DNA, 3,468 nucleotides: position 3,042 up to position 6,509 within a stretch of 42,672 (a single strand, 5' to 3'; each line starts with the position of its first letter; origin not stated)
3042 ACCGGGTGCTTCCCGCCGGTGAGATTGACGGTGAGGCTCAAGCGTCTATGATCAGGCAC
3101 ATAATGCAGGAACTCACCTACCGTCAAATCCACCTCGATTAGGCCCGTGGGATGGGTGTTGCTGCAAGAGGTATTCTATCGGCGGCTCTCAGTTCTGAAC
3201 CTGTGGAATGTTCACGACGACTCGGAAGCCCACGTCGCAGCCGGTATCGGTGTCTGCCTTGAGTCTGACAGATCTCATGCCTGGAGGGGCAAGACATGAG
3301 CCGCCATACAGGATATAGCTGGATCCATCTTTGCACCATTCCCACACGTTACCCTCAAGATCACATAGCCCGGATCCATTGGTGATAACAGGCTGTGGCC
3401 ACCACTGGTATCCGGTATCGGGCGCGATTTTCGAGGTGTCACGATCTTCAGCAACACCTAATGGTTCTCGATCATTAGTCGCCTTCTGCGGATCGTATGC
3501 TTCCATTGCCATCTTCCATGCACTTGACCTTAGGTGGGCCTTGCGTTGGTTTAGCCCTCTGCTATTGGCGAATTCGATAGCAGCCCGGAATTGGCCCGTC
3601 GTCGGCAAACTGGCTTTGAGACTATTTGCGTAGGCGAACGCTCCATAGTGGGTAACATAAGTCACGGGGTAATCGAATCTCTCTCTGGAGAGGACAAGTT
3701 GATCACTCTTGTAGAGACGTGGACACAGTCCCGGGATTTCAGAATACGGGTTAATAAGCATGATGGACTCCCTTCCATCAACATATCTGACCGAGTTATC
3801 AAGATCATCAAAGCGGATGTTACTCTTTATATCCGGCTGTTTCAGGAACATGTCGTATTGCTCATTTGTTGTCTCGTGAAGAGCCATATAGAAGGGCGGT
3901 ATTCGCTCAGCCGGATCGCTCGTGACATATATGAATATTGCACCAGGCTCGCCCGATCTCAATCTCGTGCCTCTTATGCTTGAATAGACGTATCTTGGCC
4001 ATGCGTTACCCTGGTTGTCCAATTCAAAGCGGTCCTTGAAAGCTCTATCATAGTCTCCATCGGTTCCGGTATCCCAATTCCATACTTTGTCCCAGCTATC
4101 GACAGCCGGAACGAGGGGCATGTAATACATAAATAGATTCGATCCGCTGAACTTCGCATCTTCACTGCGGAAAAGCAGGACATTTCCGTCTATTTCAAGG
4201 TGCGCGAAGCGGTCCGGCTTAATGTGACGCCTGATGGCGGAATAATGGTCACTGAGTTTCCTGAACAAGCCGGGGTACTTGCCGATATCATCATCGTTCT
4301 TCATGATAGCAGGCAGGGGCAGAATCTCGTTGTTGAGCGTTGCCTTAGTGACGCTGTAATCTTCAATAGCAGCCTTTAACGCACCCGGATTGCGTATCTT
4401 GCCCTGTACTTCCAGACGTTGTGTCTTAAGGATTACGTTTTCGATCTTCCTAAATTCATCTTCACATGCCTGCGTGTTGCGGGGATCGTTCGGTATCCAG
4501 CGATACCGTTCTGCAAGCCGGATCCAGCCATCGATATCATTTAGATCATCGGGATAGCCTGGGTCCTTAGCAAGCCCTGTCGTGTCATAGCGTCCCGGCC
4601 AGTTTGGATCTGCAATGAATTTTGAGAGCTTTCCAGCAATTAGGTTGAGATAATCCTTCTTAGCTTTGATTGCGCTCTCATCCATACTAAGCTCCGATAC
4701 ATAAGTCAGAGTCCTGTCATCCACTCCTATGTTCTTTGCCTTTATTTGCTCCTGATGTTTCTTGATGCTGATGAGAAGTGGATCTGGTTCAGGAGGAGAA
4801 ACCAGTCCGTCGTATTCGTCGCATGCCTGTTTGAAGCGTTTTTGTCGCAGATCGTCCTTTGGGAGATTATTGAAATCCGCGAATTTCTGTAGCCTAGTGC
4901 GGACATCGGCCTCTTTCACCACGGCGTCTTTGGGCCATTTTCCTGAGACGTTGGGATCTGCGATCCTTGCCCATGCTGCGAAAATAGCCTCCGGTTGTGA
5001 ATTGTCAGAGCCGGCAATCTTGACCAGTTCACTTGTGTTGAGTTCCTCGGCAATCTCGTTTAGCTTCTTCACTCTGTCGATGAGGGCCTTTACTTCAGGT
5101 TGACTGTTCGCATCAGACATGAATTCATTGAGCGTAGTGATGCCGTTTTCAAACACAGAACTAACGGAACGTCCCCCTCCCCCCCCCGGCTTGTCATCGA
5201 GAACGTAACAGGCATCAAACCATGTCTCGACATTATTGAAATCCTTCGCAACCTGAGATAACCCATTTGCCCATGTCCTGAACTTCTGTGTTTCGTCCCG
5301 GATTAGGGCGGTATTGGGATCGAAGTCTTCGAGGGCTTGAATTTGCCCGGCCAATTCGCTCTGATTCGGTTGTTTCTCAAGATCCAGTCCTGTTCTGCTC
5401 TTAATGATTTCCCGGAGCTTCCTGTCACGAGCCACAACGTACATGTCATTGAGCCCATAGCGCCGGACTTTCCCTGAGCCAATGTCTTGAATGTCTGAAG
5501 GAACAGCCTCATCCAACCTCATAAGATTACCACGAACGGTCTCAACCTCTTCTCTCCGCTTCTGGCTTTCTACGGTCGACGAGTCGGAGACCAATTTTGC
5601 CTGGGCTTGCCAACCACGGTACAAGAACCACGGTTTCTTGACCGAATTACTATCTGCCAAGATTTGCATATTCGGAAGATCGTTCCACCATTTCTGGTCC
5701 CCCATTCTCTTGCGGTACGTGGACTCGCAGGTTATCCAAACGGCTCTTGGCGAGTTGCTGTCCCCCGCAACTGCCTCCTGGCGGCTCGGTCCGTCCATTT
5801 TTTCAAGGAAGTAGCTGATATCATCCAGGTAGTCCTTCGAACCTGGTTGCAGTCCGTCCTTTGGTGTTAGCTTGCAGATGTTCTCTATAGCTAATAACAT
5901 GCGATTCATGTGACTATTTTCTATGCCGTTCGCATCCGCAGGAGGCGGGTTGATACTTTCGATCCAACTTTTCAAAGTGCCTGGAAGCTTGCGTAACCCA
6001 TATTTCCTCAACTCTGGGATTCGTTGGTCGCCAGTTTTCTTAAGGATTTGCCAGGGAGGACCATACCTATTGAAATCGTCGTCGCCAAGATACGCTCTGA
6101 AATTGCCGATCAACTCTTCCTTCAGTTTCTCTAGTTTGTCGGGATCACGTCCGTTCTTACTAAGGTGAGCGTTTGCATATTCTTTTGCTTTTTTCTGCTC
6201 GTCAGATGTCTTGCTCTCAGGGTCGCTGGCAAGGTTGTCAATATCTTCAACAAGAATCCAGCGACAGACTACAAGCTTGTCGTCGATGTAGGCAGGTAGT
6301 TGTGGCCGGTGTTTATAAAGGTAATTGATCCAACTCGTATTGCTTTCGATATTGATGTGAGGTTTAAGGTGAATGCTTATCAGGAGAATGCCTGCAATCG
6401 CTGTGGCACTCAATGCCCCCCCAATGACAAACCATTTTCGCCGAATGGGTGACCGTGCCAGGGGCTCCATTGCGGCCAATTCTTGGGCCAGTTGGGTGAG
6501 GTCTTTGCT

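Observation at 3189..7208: PpkA-like and TagR-like functions fused in one polypeptide, with a kinase core that looks catalytically dead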

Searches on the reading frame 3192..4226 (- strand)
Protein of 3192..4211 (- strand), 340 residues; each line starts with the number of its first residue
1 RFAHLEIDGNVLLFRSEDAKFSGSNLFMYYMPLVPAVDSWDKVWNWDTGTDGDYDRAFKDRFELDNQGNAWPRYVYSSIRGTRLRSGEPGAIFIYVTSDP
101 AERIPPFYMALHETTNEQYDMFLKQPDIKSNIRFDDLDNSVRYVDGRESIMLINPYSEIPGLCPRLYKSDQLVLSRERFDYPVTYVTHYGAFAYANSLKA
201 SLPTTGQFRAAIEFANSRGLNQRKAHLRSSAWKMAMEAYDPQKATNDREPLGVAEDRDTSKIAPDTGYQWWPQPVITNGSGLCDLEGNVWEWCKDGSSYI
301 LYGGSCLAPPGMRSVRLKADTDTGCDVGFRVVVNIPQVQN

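Call 58: search_solved_structures(query=window:3192-4211:-, max_evalue=0.1, show_alignments=2)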
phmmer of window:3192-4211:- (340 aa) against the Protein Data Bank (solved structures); distinct sequences matched with E-value up to 0.1: 5.
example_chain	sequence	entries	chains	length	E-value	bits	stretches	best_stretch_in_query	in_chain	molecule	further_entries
6muj_A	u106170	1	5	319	0.0078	18.2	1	277-309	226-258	Formylglycine-generating enzyme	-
2q17_A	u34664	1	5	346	0.0099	17.9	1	277-309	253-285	formylglycine generating enzyme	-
5nxl_A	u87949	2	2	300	0.015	17.3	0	273-297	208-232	Non-specific serine/threonine protein kinase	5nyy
6s07_A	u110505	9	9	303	0.015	17.3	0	273-297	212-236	Formylglycine-generating enzyme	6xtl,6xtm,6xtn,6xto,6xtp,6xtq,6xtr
5gt5_A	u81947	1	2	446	0.083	14.8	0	39-74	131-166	Pectate lyase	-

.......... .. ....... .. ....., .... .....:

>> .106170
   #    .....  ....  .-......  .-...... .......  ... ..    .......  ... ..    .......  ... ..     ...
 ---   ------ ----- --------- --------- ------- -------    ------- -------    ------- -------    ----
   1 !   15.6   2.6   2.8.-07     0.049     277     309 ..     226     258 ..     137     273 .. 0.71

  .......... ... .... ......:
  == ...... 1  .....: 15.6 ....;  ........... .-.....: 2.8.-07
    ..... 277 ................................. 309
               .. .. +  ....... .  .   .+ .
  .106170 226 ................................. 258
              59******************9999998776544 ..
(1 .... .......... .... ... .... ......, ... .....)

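Call 79: search_solved_structures(query=A6, max_evalue=0.01, show_alignments=2)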
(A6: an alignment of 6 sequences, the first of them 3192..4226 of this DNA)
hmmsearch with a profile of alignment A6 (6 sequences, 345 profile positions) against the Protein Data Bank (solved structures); distinct sequences matched with E-value up to 0.01: 29.
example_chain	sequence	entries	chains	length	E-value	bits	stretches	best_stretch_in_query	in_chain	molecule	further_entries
2aft_X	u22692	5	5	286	5.6e-14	55.3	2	70-189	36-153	Sulfatase modifying factor 1 | Sulfatase-modifying factor 1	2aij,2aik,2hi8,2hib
31dc_A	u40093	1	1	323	6.3e-14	55.2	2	70-189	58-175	Formylglycine-generating enzyme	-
1y1e_X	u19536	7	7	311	2.9e-13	53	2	70-189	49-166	C-alpha-formyglycine-generating enzyme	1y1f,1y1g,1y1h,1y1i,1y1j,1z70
2afy_X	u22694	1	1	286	2.9e-13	53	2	70-189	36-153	Sulfatase modifying factor 1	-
2aii_X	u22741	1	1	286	3.2e-13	52.9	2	70-189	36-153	Sulfatase modifying factor 1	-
5ssy_A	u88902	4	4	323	3.6e-13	52.7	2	70-189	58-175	Formylglycine-generating enzyme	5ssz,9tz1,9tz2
5ssx_A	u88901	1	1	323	7.5e-13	51.6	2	70-189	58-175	Formylglycine-generating enzyme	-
6muj_A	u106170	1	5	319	4.2e-12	49.2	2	137-188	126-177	Formylglycine-generating enzyme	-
8aru_A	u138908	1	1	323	4.8e-12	49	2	70-189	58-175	Formylglycine-generating enzyme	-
2q17_A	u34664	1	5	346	5.4e-12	48.8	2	137-188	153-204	formylglycine generating enzyme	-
5nxl_A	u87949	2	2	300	7.6e-12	48.3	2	248-322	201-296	Non-specific serine/threonine protein kinase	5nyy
5aoh_A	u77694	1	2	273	8.2e-12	48.2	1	252-325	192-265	Spore coat protein CotH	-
6s07_A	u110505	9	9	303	8.4e-12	48.2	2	248-322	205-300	Formylglycine-generating enzyme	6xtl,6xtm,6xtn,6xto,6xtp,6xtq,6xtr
1y4j_A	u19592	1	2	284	8.7e-10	41.6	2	255-323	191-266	Sulfatase modifying factor 2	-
7ml6_A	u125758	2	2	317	1.8e-08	37.3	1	126-297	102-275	CalU17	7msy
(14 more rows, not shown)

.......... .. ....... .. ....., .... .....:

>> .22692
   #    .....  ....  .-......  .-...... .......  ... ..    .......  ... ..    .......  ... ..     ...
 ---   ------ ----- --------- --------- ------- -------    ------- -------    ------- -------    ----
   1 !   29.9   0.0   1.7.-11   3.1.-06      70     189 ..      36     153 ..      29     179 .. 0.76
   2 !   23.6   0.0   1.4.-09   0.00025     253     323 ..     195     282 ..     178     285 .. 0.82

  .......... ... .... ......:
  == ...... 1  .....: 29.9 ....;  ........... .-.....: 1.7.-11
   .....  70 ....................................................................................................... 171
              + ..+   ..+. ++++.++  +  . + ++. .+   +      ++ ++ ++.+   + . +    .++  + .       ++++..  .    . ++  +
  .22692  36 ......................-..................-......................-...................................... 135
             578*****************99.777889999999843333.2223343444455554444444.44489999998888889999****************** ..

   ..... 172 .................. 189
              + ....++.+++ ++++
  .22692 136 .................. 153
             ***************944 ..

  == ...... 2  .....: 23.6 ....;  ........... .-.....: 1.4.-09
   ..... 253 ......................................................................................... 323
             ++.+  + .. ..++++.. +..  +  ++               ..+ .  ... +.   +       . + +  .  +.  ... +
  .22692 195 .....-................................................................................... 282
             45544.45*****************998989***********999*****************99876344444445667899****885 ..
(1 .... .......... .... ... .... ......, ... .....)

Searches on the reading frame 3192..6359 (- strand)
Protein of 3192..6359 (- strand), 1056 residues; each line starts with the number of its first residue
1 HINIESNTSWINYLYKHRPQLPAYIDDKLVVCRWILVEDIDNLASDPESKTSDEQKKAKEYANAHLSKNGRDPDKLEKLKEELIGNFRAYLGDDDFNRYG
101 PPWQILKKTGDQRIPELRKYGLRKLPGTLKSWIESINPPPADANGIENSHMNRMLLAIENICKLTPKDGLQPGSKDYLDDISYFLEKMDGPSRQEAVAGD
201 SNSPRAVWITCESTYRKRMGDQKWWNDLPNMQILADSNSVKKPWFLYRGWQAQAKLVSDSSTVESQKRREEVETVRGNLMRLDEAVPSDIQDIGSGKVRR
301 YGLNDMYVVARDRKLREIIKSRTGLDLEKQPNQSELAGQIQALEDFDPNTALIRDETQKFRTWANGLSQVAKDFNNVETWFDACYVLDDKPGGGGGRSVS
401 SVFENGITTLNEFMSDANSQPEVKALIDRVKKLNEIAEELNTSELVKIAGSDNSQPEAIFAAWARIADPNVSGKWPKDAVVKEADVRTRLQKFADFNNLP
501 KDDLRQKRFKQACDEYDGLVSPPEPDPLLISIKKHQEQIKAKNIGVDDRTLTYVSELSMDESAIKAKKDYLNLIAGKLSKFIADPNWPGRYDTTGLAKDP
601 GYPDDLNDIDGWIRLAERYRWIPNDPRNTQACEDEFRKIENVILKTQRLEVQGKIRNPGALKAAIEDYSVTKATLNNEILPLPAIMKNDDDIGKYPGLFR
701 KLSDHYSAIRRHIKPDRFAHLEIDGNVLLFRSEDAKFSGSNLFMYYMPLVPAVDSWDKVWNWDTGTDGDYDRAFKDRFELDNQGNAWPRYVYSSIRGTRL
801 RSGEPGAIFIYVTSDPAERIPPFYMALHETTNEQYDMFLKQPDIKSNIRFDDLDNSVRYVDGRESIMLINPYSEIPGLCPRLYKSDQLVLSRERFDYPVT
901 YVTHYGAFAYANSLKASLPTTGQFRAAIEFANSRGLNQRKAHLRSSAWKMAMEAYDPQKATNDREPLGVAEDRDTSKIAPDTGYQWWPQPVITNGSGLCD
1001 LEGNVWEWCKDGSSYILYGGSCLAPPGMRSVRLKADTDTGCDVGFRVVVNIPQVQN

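Call 64: predict_structure(alignment_id=A4)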
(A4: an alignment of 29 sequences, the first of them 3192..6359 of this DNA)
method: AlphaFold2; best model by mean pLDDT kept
length: 1056 residues; sequences in the alignment: 29
mean_pLDDT: 75.4   pTM: 0.45
mean pLDDT of the five models: 75.4, 69.9, 65.0, 64.5, 63.4
residues with pLDDT >= 90: 140; 70-90: 580; 50-70: 261; < 50: 75
segments of 3 or more residues with pLDDT < 50: 25-32, 167-175, 518-525, 766-769, 797-805, 873-880, 960-963, 1034-1039
pLDDT, mean of each block of 10 residues (from residue 1): 66 72 48 56 54 57 55 68 84 84 84 89 90 89 74 84 57 58 87 86 82 82 83 83 91 65 79 92 84 56 80 93 89 87 94 91 88 87 85 76 90 73 84 90 84 83 79 57 65 58 68 56 50 80 79 77 55 73 81 87 82 90 74 86 86 84 92 86 87 76 86 82 84 56 81 79 59 79 88 66 64 82 89 84 68 64 76 46 53 75 87 90 89 74 64 63 51 58 58 65 78 79 61 47 84 58
secondary structure, 60 per line:
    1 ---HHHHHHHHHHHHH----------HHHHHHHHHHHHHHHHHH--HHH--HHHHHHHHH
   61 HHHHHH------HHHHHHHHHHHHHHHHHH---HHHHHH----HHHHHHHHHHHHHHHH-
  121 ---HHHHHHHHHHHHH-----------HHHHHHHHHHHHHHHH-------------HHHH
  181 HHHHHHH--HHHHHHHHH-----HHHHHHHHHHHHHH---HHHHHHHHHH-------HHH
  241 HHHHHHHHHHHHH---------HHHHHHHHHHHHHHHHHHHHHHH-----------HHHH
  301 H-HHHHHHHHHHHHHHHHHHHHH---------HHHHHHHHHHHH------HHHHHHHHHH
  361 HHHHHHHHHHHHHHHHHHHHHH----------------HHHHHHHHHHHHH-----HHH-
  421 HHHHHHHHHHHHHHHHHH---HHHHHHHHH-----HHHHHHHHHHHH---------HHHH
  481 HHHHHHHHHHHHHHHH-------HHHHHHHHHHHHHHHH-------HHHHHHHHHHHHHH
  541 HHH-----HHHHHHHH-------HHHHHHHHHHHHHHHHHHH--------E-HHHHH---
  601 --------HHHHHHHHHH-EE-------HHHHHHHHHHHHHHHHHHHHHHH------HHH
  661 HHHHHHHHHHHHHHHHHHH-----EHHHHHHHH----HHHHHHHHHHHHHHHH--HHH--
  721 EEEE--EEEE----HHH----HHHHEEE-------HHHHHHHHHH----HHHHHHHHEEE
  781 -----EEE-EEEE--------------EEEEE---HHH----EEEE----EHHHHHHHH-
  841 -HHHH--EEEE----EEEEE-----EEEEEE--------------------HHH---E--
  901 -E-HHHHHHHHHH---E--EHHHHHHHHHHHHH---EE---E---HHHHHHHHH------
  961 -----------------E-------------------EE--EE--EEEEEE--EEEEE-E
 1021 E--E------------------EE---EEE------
elements in order (helices of 4 or more, strands of 3 or more residues): H4-16 H27-44 H52-66 H73-90 H94-99 H104-119 H124-136 H148-163 H177-187 H190-198 H204-217 H221-230 H238-253 H263-285 H297-301 H303-323 H333-344 H351-382 H399-411 H421-438 H442-450 H456-467 H477-496 H504-519 H527-543 H549-556 H564-582 H593-597 H609-618 H629-651 H658-679 H686-693 H698-713 E721-724 E727-730 H742-745 E746-748 H756-765 H770-777 E778-780 E786-788 E790-793 E808-812 E823-826 H832-839 H842-845 E848-851 E856-860 E866-871 H904-913 H921-933 H946-954 E1006-1011 E1014-1018 E1048-1050

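Call 67: fold_search(model_id=the predicted structure, library=pdb)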
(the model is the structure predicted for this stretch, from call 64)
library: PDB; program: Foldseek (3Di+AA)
matches with E <= 10: 188; with E <= 0.001: 25
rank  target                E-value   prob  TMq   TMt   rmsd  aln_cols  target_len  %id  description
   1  6xtp_A                3.8e-05  1.00  0.13  0.38  10.9       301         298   18  Crystal structure reveals non-coordinative binding of O2 to the copper center of the formylglycine-generating enzyme - (released 2021-01-27)
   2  6s07_A                4.1e-05  1.00  0.13  0.37  10.9       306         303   17  Structure of formylglycine-generating enzyme at 1.04 A in complex with copper and substrate reveals an acidic pocket f (released 2019-06-26)
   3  6xtq_A                4.5e-05  1.00  0.12  0.37  11.1       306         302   17  Crystal structure reveals non-coordinative binding of O2 to the copper center of the formylglycine-generating enzyme - (released 2021-01-27)
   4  5nyy                  9.3e-05  1.00  0.13  0.43  13.6       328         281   18  Formylglycine generating enzyme from T. curvata in complex with Cd(II) (released 2017-06-07)
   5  6muj_E                1.5e-04  1.00  0.13  0.39  10.1       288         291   20  Formylglycine generating enzyme bound to copper (released 2019-02-27)
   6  5nxl                  1.5e-04  1.00  0.13  0.40   9.6       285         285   18  Formylglycine generating enzyme from T. curvata in complex with Ag(I) (released 2017-06-07)
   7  1y4j_A                1.6e-04  1.00  0.14  0.44  12.6       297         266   19  Crystal structure of the paralogue of the human formylglycine generating enzyme (released 2005-02-08)
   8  2q17_D                2.1e-04  1.00  0.13  0.39  10.1       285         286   20  Formylglycine Generating Enzyme from Streptomyces coelicolor (released 2008-04-01)
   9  6muj_A                2.3e-04  1.00  0.13  0.39  10.0       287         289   18  Formylglycine generating enzyme bound to copper (released 2019-02-27)
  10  6muj_B                2.5e-04  1.00  0.13  0.38  10.8       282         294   19  Formylglycine generating enzyme bound to copper (released 2019-02-27)
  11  1y4j_B                2.9e-04  1.00  0.13  0.41  13.2       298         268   18  Crystal structure of the paralogue of the human formylglycine generating enzyme (released 2005-02-08)
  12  6muj_D                3.0e-04  1.00  0.13  0.39  10.6       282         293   18  Formylglycine generating enzyme bound to copper (released 2019-02-27)
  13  2aft_X                3.3e-04  1.00  0.13  0.41  13.1       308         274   16  Formylglycine generating enzyme C336S mutant (released 2005-12-13)
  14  1y1j_X                3.8e-04  1.00  0.13  0.41  13.8       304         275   16  human formylglycine generating enzyme, sulfonic acid/desulfurated form (released 2005-05-31)
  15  2q17_A                3.9e-04  1.00  0.13  0.37  10.3       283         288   21  Formylglycine Generating Enzyme from Streptomyces coelicolor (released 2008-04-01)
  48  9exk                  1.8e+00  0.03  0.08  0.09  33.6       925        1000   10  Scalable protein design using hallucination in a relaxed sequence space (released 2024-10-16)
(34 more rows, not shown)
